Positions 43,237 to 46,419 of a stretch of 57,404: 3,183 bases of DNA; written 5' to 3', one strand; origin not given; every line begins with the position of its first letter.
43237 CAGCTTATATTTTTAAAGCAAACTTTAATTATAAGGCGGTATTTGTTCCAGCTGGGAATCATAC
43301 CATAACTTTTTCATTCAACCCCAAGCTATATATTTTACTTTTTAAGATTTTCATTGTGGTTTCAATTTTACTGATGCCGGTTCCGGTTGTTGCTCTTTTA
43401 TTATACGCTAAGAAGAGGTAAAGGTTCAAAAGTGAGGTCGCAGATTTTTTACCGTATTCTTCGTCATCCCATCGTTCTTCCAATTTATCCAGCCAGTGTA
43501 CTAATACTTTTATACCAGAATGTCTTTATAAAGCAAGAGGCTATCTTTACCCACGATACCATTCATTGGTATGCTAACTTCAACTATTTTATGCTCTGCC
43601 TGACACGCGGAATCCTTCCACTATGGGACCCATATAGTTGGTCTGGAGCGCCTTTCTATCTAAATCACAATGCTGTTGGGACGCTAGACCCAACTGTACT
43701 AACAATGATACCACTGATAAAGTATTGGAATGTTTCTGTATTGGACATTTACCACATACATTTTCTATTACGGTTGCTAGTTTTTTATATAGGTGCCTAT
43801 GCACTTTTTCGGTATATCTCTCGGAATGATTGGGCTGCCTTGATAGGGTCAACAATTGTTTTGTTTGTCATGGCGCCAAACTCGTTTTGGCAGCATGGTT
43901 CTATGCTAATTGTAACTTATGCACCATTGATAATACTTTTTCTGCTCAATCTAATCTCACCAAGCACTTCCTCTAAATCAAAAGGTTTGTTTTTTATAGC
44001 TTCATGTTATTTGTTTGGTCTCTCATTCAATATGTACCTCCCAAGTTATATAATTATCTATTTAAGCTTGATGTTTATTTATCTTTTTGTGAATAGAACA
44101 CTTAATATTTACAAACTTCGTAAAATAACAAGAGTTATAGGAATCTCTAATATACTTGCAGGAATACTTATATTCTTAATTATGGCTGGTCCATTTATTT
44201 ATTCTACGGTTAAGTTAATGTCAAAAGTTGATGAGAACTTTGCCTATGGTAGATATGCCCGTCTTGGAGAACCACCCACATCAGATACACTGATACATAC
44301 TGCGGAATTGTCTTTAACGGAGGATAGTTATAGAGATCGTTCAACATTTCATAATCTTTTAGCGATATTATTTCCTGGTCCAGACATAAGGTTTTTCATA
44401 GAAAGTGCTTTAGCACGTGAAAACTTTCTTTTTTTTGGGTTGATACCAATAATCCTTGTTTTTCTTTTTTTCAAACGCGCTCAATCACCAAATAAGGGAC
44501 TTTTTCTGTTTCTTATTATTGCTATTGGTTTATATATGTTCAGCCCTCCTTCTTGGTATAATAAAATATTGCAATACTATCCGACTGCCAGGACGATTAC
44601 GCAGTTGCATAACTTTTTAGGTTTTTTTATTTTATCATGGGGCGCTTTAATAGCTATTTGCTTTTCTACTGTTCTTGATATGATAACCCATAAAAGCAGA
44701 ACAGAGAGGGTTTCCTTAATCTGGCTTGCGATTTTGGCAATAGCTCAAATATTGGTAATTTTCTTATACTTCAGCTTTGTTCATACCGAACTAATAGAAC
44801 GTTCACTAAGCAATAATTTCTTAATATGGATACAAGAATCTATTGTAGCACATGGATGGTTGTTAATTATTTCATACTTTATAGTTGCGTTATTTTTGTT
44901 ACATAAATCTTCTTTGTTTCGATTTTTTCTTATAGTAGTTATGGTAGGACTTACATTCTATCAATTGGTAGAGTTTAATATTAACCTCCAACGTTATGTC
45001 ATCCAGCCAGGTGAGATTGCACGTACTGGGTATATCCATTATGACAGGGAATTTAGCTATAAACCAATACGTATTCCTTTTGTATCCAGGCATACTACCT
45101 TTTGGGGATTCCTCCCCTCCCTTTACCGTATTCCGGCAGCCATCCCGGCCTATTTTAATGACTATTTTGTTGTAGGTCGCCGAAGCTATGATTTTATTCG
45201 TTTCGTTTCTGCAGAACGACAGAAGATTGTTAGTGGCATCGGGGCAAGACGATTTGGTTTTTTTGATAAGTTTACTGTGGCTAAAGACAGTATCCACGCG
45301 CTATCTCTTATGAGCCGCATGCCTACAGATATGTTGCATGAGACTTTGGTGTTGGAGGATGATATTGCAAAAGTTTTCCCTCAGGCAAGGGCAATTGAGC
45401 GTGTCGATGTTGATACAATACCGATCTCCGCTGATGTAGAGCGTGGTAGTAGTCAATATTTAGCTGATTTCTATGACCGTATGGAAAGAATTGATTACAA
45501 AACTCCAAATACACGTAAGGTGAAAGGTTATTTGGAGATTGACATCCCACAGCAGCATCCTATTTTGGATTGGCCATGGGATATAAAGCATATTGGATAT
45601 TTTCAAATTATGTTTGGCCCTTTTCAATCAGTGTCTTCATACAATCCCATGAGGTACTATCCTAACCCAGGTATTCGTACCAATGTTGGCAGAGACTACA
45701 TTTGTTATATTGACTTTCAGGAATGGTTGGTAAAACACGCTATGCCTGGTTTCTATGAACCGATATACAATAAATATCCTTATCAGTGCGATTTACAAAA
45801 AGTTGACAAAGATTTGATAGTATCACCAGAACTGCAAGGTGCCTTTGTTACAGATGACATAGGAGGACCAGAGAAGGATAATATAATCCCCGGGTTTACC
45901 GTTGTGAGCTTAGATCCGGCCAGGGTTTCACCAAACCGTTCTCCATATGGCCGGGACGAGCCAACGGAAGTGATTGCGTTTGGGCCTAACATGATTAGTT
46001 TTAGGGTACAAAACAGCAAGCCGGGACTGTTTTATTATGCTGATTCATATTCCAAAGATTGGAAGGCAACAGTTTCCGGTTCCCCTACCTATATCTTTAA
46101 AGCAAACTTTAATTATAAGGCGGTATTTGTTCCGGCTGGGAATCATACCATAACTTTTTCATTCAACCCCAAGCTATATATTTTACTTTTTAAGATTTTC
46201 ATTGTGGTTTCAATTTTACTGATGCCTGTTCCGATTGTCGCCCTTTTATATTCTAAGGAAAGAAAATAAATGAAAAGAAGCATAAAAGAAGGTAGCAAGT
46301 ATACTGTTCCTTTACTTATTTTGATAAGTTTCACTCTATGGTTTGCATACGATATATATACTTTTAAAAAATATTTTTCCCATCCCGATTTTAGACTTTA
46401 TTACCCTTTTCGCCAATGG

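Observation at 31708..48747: Array of five YfhO-like GT-C membrane proteins in a diderm, with no GT-A/GT-B, Wzx/Wzy or polyprenyl-phosphate GT2 partner in the window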

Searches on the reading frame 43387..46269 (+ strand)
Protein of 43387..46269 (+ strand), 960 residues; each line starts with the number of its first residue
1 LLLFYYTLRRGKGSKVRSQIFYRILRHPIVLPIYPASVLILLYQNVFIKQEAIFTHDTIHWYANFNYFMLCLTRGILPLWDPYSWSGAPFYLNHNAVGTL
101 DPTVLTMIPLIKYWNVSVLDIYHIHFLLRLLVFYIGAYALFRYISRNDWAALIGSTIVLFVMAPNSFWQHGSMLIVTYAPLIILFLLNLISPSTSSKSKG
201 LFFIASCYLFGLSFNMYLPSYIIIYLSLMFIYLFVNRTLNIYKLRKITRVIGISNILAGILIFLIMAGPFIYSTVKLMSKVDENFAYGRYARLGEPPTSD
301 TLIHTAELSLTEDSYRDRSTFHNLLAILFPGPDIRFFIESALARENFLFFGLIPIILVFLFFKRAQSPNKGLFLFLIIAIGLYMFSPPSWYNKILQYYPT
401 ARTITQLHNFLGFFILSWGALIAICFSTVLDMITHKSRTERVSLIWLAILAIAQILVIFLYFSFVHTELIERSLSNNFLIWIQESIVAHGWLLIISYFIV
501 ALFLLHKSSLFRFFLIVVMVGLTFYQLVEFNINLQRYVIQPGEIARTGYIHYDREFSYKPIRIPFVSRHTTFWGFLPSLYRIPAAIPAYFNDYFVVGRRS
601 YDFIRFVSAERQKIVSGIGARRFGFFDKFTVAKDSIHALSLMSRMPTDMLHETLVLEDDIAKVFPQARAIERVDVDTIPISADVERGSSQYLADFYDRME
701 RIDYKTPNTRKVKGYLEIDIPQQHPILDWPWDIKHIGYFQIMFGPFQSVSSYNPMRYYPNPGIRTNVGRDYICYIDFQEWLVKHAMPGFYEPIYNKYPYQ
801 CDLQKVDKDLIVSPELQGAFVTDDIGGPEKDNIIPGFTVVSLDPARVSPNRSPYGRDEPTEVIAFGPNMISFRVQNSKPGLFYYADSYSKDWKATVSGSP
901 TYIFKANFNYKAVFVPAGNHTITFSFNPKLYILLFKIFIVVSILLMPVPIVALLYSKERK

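Call 3: search_protein_families(library=pfam, proteins=[window:43387-46269:+], max_evalue=0.01)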
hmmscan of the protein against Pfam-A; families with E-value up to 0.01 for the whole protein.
window:43387-46269:+ (960 aa): 1 family
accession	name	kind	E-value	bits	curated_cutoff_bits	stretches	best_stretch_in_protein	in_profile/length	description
PF09586.16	YfhO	-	3.1e-06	26.3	28.5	1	862-935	758-832/835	Bacterial membrane protein YfhO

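Call 4: search_protein_families(library=ncbifam, proteins=[window:43387-46269:+], max_evalue=0.01)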
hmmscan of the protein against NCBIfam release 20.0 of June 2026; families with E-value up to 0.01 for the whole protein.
window:43387-46269:+ (960 aa): 0 families
